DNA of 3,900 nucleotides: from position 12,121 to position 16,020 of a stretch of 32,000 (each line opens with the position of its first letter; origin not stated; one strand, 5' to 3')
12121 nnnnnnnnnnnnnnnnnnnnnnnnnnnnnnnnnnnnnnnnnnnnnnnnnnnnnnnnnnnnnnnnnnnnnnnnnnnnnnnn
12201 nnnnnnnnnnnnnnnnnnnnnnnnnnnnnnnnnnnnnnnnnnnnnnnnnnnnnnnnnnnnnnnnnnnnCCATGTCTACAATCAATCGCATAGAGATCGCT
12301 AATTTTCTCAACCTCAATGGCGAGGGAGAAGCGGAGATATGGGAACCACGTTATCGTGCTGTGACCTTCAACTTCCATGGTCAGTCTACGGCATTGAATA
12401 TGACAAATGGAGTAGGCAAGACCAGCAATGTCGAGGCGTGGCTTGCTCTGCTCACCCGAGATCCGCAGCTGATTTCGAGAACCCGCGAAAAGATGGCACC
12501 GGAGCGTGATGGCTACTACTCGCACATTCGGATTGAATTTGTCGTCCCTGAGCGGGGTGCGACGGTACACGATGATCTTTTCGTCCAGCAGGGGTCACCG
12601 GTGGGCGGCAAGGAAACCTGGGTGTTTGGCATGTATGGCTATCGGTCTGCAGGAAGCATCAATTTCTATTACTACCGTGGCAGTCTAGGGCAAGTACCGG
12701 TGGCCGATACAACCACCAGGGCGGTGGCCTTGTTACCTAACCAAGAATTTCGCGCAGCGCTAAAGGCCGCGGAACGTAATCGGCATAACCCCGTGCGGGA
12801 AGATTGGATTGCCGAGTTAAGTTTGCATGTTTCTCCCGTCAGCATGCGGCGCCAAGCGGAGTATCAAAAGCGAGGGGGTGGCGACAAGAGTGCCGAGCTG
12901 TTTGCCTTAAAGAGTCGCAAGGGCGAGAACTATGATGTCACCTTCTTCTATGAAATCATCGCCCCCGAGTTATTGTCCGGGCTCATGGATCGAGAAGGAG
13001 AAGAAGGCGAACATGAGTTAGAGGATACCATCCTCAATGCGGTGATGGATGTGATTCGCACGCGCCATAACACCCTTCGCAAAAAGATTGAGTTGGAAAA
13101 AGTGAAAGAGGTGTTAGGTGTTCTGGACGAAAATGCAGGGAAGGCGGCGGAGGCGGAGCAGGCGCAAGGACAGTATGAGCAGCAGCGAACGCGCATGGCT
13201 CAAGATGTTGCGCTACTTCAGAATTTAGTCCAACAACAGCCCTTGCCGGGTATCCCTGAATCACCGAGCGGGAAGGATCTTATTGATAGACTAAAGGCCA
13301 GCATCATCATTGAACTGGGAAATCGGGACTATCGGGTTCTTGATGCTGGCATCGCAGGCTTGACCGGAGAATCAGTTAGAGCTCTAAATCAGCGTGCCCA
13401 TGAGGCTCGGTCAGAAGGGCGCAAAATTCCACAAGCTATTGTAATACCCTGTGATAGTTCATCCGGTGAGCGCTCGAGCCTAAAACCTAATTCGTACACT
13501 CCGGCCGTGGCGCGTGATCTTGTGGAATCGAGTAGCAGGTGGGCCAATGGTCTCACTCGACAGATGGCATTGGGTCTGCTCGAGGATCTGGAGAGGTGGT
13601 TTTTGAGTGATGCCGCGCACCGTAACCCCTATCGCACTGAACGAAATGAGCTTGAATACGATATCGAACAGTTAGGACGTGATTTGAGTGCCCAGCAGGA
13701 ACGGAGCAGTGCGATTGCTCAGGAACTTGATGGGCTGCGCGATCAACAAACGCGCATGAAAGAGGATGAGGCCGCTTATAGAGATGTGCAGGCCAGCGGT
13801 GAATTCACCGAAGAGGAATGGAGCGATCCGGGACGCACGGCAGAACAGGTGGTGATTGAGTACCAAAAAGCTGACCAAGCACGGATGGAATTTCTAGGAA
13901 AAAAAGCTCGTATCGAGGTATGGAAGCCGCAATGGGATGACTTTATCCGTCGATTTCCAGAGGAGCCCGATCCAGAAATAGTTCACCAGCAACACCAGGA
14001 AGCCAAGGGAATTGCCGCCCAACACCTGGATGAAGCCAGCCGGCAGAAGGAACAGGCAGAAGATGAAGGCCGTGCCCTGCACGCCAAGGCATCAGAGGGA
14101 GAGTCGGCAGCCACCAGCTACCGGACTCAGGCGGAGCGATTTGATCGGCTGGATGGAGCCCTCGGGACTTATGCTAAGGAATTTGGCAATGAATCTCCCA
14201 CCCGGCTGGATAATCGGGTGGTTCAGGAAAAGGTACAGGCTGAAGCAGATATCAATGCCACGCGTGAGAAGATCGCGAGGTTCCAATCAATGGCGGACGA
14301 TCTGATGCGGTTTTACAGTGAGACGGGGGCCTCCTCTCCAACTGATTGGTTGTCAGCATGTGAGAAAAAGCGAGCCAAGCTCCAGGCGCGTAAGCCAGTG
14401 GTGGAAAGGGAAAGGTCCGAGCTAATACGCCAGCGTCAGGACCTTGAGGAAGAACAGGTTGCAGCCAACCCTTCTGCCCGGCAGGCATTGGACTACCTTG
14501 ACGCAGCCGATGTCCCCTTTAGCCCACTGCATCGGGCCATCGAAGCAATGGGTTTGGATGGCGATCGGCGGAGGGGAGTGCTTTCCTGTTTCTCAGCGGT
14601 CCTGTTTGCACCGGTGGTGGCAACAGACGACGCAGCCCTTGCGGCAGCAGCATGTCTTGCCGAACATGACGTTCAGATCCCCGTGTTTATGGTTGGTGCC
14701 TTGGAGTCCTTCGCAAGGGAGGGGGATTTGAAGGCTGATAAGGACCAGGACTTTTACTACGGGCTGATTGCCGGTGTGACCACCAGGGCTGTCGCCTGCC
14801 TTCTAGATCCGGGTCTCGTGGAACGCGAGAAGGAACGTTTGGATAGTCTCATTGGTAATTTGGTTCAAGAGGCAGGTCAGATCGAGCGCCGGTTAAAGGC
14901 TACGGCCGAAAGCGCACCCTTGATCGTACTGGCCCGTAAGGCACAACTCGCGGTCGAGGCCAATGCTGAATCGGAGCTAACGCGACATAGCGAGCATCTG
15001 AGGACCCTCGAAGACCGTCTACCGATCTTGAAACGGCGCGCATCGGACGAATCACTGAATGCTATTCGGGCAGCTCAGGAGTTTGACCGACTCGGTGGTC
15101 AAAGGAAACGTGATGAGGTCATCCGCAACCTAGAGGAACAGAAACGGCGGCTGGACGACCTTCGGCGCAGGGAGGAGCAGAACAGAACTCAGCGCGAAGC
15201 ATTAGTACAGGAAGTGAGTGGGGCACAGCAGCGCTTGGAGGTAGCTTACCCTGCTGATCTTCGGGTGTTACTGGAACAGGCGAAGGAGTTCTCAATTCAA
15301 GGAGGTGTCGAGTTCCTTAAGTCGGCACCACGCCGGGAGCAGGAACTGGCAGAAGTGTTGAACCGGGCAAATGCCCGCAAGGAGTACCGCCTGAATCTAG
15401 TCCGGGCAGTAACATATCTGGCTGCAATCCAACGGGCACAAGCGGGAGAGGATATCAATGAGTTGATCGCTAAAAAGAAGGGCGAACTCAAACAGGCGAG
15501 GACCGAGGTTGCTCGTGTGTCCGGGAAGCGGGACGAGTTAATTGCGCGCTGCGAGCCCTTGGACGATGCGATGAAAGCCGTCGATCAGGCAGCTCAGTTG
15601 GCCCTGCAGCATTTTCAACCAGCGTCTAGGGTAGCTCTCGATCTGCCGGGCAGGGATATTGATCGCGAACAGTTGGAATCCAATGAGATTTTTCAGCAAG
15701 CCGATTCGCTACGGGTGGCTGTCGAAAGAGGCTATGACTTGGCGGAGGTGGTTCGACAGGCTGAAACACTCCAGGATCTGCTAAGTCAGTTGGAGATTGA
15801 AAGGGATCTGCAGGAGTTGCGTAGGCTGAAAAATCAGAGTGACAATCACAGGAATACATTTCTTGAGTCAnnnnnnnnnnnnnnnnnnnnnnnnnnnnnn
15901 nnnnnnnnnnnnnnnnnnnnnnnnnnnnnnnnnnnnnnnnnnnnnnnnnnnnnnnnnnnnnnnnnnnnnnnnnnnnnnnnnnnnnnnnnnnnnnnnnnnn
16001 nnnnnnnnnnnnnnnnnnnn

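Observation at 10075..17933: Intact four-gene SMC operon (kleisin-like / KITE-like / 1528-aa SMC ATPase / Toprim protein): a divergent Wadjet (JetABCD/MksBEFG)-type system, possibly an unclassified subtype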

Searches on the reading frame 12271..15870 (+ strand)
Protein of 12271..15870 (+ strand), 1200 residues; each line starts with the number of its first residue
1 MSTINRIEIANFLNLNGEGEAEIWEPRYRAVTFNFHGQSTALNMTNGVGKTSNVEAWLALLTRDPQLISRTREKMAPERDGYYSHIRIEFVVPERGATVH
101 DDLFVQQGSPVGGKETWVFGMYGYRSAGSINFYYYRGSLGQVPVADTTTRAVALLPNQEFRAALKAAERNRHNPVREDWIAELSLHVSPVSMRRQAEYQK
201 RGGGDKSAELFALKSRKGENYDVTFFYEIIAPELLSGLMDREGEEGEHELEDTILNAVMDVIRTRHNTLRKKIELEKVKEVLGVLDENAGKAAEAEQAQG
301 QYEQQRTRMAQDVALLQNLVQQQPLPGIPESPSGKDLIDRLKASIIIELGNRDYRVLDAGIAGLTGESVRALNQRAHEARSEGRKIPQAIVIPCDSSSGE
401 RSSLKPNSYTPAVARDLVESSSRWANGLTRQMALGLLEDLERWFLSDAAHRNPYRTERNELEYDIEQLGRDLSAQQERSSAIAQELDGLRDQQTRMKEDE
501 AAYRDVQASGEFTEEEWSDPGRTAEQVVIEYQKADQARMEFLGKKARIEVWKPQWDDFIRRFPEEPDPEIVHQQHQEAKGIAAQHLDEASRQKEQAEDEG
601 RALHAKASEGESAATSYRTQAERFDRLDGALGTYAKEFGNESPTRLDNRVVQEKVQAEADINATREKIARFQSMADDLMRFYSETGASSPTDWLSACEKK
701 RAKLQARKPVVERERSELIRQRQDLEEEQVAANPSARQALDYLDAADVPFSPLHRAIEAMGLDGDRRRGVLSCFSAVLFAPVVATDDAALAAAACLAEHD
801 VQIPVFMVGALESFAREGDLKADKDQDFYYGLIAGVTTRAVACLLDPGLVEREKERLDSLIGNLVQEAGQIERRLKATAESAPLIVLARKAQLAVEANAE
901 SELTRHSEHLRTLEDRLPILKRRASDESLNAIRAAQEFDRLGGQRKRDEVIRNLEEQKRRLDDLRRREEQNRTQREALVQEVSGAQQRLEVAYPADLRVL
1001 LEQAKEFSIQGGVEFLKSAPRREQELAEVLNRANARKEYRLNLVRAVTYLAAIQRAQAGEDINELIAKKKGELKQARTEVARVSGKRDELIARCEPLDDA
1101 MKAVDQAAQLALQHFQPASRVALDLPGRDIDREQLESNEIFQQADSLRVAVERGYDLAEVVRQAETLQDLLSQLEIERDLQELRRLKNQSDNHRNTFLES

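Call 61: predict_structure(alignment_id=A9)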
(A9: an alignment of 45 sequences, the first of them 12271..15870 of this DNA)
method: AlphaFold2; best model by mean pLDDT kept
length: 1200 residues; sequences in the alignment: 45
mean_pLDDT: 83.4   pTM: 0.39
mean pLDDT of the five models: 83.4, 82.3, 82.2, 80.6, 79.2
residues with pLDDT >= 90: 370; 70-90: 714; 50-70: 83; < 50: 33
segments of 3 or more residues with pLDDT < 50: 97-108, 206-209, 236-238, 240-243, 397-403
pLDDT, mean of each block of 10 residues (from residue 1): 88 83 87 80 77 91 91 91 94 58 44 79 88 93 84 89 90 89 84 78 54 62 68 52 51 52 60 73 83 92 90 90 89 80 90 90 90 88 85 60 71 92 88 92 79 89 90 89 83 77 80 81 83 82 79 79 74 80 81 84 85 87 87 87 88 89 90 93 90 91 89 86 80 80 89 91 88 90 91 90 89 88 83 84 83 86 89 88 91 91 92 90 89 90 87 89 87 86 80 78 78 74 80 82 82 68 82 88 91 91 94 87 66 86 94 89 95 89 92 90
secondary structure, 60 per line:
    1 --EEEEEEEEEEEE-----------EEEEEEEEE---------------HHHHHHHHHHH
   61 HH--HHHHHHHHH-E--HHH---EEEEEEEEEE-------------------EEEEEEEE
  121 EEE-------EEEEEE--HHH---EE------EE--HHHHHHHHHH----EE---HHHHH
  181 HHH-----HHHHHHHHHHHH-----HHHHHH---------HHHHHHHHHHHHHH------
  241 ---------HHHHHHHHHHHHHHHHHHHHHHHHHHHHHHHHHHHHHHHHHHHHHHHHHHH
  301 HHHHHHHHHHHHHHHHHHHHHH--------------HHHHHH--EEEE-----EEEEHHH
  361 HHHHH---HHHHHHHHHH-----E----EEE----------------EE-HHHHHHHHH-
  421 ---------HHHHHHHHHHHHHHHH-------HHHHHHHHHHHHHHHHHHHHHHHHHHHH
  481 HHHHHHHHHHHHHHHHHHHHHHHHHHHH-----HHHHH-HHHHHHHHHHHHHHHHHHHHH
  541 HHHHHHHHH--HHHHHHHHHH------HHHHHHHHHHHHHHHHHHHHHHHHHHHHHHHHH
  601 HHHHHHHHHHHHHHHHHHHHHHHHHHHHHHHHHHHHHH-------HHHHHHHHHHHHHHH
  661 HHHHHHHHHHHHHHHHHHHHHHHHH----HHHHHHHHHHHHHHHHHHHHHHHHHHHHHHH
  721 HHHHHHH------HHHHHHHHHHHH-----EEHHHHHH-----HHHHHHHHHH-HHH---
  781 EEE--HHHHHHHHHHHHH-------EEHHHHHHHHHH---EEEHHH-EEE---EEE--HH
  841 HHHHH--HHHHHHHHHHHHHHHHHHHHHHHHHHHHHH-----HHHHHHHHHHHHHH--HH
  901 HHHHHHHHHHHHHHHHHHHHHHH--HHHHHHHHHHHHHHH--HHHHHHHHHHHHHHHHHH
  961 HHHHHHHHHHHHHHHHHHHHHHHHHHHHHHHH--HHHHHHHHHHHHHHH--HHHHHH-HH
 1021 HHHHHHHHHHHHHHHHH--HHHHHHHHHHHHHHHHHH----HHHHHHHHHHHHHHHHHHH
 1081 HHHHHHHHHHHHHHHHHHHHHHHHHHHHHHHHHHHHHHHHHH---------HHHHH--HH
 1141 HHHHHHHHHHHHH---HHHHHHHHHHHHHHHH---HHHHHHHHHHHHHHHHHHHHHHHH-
elements in order (helices of 4 or more, strands of 3 or more residues): E3-14 E26-34 H50-62 H65-73 E84-93 E113-123 E131-136 H157-166 H176-183 H189-200 H206-211 H221-234 H250-322 H337-342 E345-348 E354-357 H358-365 H369-378 E389-391 H411-419 H430-445 H453-508 H514-518 H520-549 H552-561 H568-638 H646-685 H690-727 H734-745 H753-758 H764-773 E781-783 H786-798 H808-817 E821-823 E828-830 E834-836 H839-845 H848-877 H883-896 H899-923 H926-940 H943-992 H995-1009 H1012-1017 H1019-1037 H1040-1057 H1062-1122 H1132-1136 H1139-1153 H1157-1172 H1176-1199

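Call 65: fold_search(model_id=the predicted structure, library=pdb)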
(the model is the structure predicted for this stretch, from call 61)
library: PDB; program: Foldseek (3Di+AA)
matches with E <= 10: 225; with E <= 0.001: 20
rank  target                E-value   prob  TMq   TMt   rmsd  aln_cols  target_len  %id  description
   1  7nyx_A                8.2e-16  1.00  0.16  0.14  60.8      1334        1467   13  Cryo-EM structure of the MukBEF-MatP-DNA monomer (closed conformation) (released 2021-07-07)
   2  9gm7_A                1.5e-14  1.00  0.14  0.12  58.6      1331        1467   14  MukBEF in a nucleotide-bound state with open neck gate (monomer) (released 2025-03-26)
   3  9qe0_B                3.0e-13  1.00  0.12  0.11  57.1      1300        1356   12  Neobacillus vireti Wadjet-II JetABC dimer (released 2025-06-25)
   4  9qe0_A                5.0e-13  1.00  0.16  0.15  59.5      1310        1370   12  Neobacillus vireti Wadjet-II JetABC dimer (released 2025-06-25)
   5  9gm6_A                1.6e-10  1.00  0.12  0.13  56.8      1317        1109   11  MukBEF in a nucleotide-bound state with open neck gate (heads core) (released 2025-03-26)
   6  9gm6_B                3.5e-10  1.00  0.13  0.14  61.3      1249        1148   12  MukBEF in a nucleotide-bound state with open neck gate (heads core) (released 2025-03-26)
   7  6yvu_B                5.3e-09  1.00  0.13  0.13  95.7      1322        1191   11  Condensin complex from S.cerevisiae ATP-free apo non-engaged state (released 2020-07-15)
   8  8i4x_B                2.8e-08  1.00  0.10  0.11  117.7      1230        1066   10  Cryo-EM structure of 5-subunit Smc5/6 (released 2024-06-26)
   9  9gm9_A                4.0e-08  1.00  0.11  0.12  59.8      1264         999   11  MukBEF in a DNA capture state (released 2025-03-26)
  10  6yvu_A                2.1e-07  0.96  0.05  0.06  72.5       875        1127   11  Condensin complex from S.cerevisiae ATP-free apo non-engaged state (released 2020-07-15)
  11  7ogt_B                6.4e-07  1.00  0.09  0.13  57.4       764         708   10  Folded elbow of cohesin (released 2021-07-28)
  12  7yqh_B                1.9e-06  0.99  0.09  0.10  111.5      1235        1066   10  Cryo-EM structure of 8-subunit Smc5/6 (released 2024-01-31)
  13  7qcd_A                4.7e-06  1.00  0.13  0.15  96.3       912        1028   10  CryoEM structure of the Smc5/6-holocomplex (composite structure) (released 2022-09-21)
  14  7qcd_B                5.1e-06  0.89  0.05  0.06  82.8       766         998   12  CryoEM structure of the Smc5/6-holocomplex (composite structure) (released 2022-09-21)
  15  8i13_B                8.7e-06  0.99  0.11  0.12  118.3      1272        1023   10  Cryo-EM structure of 6-subunit Smc5/6 (released 2024-06-26)
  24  3ibp                  5.5e-03  1.00  0.11  0.37  17.6       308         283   13  The Crystal Structure of the Dimerization Domain of Escherichia coli Structural Maintenance of Chromosomes Protein MukB (released 2010-01-26)
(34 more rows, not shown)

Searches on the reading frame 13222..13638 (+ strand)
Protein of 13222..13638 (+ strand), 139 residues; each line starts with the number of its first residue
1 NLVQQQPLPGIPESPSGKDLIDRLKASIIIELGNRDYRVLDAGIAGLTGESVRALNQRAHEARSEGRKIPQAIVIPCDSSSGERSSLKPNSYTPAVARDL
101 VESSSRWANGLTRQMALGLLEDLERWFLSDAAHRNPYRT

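Call 76: search_solved_structures(query=A11, max_evalue=10)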
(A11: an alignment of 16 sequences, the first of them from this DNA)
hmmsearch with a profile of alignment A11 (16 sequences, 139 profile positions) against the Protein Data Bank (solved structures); distinct sequences matched with E-value up to 10: 10.
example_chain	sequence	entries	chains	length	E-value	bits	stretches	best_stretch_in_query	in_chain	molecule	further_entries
8sdj_A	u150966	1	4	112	0.071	16.5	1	82-115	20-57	Pyrin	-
5it7_ZZ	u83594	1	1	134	0.16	15.3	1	83-128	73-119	KLLA0E03455p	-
6uz7_AZ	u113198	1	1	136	0.17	15.2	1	83-128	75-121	KLLA0E03455p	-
6woo_Z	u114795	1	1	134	0.28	14.5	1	83-128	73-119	eL27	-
4u3m_N7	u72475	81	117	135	0.29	14.5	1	83-128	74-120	60S ribosomal protein L27-A | 60S ribosomal protein L27 | Large ribosomal subunit protein eL27A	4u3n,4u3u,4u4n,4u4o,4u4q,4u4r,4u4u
3j6x_67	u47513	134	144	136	0.29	14.5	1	83-128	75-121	60S ribosomal protein L27 | 60S ribosomal protein L27-A | 60S ribosomal protein rpL27 (L27e)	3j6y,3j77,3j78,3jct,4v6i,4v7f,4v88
9p9u_A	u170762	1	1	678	0.3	14.5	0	28-54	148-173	Epidermal growth factor receptor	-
4cg4_A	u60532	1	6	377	0.44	13.9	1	82-115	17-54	PYRIN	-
2abk_A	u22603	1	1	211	0.83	13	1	110-138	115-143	ENDONUCLEASE III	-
5qst_C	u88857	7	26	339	1.3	12.4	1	38-96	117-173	Cohesin subunit SA-1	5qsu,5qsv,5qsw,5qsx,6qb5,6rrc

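Call 77: search_protein_families(library=pfam, alignment_id=A11, max_evalue=1)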
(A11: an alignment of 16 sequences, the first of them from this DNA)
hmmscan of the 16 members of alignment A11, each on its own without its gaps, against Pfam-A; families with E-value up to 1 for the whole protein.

A. member 1, seq(139 aa): 0 families

B. families by the number of members that match (of 16 scanned): 4 families
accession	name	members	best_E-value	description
PF11638.13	DnaA_N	1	0.054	DnaA N-terminal domain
PF20206.4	Tra1_ring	1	0.12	Tra1 HEAT repeat ring region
PF01077.27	NIR_SIR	1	0.22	Nitrite and sulphite reductase 4Fe-4S domain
PF10800.13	DUF2528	1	0.24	Protein of unknown function (DUF2528)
